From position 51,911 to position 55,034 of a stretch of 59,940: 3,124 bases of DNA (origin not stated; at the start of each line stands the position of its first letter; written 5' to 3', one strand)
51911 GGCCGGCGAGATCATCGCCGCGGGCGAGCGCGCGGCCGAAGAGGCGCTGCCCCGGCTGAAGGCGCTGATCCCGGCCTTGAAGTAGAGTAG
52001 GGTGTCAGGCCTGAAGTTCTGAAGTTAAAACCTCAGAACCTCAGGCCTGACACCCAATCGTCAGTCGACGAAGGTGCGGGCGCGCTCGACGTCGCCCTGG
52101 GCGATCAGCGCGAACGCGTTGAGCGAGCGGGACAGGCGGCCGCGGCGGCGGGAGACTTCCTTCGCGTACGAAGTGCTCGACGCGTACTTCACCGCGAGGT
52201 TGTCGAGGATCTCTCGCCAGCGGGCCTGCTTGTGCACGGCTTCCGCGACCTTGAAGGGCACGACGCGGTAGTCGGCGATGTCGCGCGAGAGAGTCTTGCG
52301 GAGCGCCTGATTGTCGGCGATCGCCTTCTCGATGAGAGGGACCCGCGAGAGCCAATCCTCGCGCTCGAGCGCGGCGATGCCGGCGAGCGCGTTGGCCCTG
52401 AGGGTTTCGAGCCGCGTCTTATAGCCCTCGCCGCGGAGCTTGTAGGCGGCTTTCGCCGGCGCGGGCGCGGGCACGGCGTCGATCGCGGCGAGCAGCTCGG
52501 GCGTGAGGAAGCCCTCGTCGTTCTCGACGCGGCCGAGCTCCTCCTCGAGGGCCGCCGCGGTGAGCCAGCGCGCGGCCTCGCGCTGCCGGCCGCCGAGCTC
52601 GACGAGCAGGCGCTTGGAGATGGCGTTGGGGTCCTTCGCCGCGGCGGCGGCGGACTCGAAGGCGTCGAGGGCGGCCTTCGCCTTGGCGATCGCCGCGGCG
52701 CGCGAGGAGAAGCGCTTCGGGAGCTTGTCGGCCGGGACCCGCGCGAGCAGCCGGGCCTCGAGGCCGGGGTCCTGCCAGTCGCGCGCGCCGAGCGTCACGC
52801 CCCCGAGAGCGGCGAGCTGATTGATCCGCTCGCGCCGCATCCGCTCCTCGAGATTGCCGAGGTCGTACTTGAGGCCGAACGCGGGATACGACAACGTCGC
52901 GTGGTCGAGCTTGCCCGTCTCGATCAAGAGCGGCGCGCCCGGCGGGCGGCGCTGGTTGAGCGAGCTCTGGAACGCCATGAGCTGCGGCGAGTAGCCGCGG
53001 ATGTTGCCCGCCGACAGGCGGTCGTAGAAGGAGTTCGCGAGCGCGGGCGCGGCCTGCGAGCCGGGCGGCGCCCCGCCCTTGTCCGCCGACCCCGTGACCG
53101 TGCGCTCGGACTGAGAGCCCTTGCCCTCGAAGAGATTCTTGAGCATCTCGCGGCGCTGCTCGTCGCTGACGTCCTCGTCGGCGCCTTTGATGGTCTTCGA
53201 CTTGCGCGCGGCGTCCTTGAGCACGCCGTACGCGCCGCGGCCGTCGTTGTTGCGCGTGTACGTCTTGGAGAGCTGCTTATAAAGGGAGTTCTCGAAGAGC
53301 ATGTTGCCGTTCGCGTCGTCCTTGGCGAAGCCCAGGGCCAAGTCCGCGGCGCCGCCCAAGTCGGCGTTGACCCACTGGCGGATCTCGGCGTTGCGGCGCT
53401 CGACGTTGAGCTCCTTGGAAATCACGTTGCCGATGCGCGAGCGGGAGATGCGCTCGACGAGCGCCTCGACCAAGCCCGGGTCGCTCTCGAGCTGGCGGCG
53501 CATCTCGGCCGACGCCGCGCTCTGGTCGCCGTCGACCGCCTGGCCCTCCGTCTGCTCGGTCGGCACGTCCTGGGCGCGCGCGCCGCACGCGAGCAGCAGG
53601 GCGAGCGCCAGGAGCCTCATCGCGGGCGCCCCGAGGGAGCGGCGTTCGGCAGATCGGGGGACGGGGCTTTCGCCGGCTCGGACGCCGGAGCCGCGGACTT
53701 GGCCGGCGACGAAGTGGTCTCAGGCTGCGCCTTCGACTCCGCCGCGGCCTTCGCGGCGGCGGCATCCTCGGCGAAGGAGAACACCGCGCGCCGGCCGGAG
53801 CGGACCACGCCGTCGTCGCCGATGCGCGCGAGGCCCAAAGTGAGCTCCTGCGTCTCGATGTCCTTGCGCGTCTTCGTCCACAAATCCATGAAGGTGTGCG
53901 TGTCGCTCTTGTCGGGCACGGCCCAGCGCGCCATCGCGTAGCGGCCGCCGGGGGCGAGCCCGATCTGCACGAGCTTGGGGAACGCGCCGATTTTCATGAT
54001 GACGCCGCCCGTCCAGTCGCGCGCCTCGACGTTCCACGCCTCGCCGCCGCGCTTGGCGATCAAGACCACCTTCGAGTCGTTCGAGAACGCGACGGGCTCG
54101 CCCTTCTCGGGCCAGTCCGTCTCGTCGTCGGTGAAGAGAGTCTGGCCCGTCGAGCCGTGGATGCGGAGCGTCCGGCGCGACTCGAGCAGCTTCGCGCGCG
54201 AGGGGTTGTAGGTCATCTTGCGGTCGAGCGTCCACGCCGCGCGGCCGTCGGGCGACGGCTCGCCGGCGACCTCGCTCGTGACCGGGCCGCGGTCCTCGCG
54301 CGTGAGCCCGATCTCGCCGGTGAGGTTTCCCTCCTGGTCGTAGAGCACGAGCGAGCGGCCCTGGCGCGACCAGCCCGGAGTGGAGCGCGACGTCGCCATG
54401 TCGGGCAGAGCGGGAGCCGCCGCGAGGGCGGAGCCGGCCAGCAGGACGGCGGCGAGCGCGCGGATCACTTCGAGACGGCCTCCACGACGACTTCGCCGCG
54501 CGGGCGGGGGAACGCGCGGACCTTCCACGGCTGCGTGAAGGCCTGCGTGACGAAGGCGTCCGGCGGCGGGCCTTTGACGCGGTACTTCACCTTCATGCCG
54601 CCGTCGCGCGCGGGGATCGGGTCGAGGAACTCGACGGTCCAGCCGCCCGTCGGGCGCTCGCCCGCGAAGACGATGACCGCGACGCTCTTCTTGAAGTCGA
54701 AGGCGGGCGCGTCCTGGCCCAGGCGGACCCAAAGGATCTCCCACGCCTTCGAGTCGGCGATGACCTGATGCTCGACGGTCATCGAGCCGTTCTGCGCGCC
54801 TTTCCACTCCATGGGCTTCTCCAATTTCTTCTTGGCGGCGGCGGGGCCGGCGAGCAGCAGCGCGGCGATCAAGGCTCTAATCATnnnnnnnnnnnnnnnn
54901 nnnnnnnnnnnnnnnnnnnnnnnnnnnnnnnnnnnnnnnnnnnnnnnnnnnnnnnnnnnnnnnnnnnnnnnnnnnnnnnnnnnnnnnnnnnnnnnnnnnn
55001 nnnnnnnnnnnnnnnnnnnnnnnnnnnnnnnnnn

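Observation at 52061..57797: Five-gene coupled operon: GAF histidine kinase, a lone TldD, a PrcB-like protein and two secreted proteins of unknown function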

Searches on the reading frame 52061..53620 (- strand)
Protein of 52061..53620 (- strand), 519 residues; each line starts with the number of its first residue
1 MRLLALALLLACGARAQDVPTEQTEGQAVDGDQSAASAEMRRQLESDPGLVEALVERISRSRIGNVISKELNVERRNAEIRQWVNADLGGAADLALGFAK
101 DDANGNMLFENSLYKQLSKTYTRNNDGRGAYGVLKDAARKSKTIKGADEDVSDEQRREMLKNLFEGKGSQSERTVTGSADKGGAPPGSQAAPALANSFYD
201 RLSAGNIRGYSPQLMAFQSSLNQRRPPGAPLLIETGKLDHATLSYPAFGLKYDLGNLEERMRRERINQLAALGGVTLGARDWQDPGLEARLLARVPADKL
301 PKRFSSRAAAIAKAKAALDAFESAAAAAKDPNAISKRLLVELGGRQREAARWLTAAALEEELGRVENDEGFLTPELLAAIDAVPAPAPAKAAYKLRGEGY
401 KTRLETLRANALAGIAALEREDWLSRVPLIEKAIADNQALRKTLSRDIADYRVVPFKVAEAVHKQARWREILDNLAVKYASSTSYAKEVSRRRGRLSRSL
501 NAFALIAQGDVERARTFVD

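Call 3: search_protein_families(library=pfam, proteins=[window:52061-53620:-], max_evalue=1)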
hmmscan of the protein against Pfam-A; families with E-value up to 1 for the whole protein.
window:52061-53620:- (519 aa): 2 families
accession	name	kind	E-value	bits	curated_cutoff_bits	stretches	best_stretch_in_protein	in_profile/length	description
PF04949.18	Transcrip_act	-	0.15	12.4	27.5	1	52-91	17-56/154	Transcriptional activator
PF07721.20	TPR_4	-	0.87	10.8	27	1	498-518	4-24/26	Tetratricopeptide repeat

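Call 4: search_protein_families(library=ncbifam, proteins=[window:52061-53620:-], max_evalue=1)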
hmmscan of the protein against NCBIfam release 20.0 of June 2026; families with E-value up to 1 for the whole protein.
window:52061-53620:- (519 aa): 1 family
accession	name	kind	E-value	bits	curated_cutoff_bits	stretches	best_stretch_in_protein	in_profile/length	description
NF009503.0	PRK12863.1-3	equivalog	0.094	13.1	145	1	7-62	33-86/98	YciI-like protein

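Call 28: find_homologous_proteins(query=window:52061-53620:-, max_evalue=0.001)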
Query window:52061-53620:- (519 aa): 154 proteins with E <= 0.001 among 8000 candidates; the best 120 are listed.
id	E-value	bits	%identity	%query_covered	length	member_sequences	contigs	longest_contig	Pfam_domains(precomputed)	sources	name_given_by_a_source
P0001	0.0e+0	1106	100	100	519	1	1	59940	-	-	-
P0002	2.3e-193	662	61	99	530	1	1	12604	-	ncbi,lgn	-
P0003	3.8e-193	661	63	96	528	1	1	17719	-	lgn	-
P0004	2.8e-192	658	62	99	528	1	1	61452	-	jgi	jgi:hypothetical protein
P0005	3.9e-192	657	63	96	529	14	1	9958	-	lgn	-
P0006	9.5e-192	656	62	96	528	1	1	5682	-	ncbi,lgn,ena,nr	ncbi:MAG: hypothetical protein COV48_00430 [Elusimicrobia bacterium CG11_big_fil_rev_8_21_14_0_20_64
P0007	3.7e-191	654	61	99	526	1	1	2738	-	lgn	-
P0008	6.7e-191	653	62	96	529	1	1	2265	-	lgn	-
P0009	1.4e-190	652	62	97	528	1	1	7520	-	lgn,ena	-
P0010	1.8e-190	652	62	96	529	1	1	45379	-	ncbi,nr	ncbi:MAG: hypothetical protein PHS14_00785 [Elusimicrobia bacterium]|nr:hypothetical protein [Elusim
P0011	3.1e-189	648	61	96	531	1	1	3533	-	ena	-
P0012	1.1e-188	646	62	94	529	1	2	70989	-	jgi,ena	-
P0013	1.1e-188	646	65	91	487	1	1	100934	-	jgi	jgi:hypothetical protein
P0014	4.0e-188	644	65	92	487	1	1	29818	-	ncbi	-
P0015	1.5e-187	642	61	96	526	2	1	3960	-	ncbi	-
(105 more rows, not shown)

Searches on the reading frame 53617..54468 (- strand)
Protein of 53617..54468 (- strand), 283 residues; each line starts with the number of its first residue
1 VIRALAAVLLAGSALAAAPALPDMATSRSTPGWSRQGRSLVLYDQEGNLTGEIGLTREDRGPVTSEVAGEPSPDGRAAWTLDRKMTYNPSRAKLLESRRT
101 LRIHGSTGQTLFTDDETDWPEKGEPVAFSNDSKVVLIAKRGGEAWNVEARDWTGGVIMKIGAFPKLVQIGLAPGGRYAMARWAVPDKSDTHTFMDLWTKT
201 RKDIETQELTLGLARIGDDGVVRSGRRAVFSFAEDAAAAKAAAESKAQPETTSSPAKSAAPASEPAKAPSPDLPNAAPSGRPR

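Call 3: search_protein_families(library=pfam, proteins=[window:53617-54468:-], max_evalue=1)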
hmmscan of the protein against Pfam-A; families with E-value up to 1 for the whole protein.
window:53617-54468:- (283 aa): 1 family
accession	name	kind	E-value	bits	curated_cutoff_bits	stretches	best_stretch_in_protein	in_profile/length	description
PF00932.25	LTD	-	0.09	13.6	34.3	0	78-144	39-102/109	Lamin Tail Domain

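Call 4: search_protein_families(library=ncbifam, proteins=[window:53617-54468:-], max_evalue=1)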
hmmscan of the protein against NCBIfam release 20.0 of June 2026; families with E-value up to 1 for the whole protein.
window:53617-54468:- (283 aa): 0 families

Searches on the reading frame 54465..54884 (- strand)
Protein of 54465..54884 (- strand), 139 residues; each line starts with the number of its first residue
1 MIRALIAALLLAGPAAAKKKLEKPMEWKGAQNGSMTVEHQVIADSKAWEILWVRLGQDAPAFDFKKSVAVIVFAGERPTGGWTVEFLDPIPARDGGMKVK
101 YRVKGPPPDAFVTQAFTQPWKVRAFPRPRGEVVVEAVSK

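Call 3: search_protein_families(library=pfam, proteins=[window:54465-54884:-], max_evalue=1)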
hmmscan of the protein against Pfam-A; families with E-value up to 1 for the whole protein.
window:54465-54884:- (139 aa): 2 families
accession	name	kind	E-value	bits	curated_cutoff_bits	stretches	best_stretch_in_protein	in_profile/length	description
PF14343.11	PrcB_C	-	2.5e-12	47.2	24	1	70-122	3-52/56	PrcB C-terminal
PF12477.13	TraW_N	-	0.043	14.3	22.7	1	2-18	2-18/30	Sex factor F TraW protein N terminal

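Call 4: search_protein_families(library=ncbifam, proteins=[window:54465-54884:-], max_evalue=1)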
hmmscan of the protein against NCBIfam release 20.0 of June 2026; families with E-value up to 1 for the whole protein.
window:54465-54884:- (139 aa): 1 family
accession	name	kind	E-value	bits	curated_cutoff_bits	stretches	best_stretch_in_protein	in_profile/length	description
NF033596.1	denti_PrcB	equivalog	1.7e-15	57.3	125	1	37-120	76-161/176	dentilisin complex subunit PrcB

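Call 18: find_related_loci(query=window:54465-54884:-, collection=genome_contigs, flank=7000)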
Query window:54465-54884:- (139 aa) in genome_contigs; peptide patterns used: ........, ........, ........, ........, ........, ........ (x = any residue, [..] = any of these).
218 stretches matched a pattern, but none encodes a relative of the query by tblastn (E <= 1e-3).

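Call 39: search_solved_structures(query=window:54465-54884:-, max_evalue=1, show_alignments=2)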
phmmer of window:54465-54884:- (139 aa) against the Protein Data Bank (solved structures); distinct sequences matched with E-value up to 1: 0.

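Call 43: find_homologous_proteins(query=window:54465-54884:-, max_evalue=0.001)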
Query window:54465-54884:- (139 aa): 53 proteins with E <= 0.001 among 116 candidates.
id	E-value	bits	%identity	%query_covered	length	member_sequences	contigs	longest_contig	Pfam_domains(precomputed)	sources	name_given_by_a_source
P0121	1.1e-80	286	91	100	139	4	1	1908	PF14343.12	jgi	jgi:hypothetical protein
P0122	8.6e-63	228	71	100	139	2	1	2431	PF14343.12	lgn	-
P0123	1.9e-46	175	67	86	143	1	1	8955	PF14343.12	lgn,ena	-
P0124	4.3e-44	168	58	81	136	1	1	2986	PF14343.12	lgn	-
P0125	5.6e-41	158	61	85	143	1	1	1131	PF14343.12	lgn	-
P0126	6.2e-41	157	61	98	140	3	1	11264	PF14343.12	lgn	-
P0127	1.4e-40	156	57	89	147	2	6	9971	PF14343.12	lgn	-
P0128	1.5e-40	156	57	98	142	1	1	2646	PF14343.12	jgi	jgi:hypothetical protein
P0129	2.0e-40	156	60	94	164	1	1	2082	PF14343.12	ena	-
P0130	2.3e-40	156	58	98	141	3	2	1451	PF14343.12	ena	-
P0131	2.4e-40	156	60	98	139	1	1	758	PF14343.12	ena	-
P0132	4.4e-40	155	58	100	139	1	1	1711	PF14343.12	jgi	-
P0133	7.3e-40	154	58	100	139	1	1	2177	PF14343.12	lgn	-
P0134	1.7e-39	153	60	98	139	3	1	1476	PF14343.12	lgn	-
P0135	2.3e-39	152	57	100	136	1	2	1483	PF14343.12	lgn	-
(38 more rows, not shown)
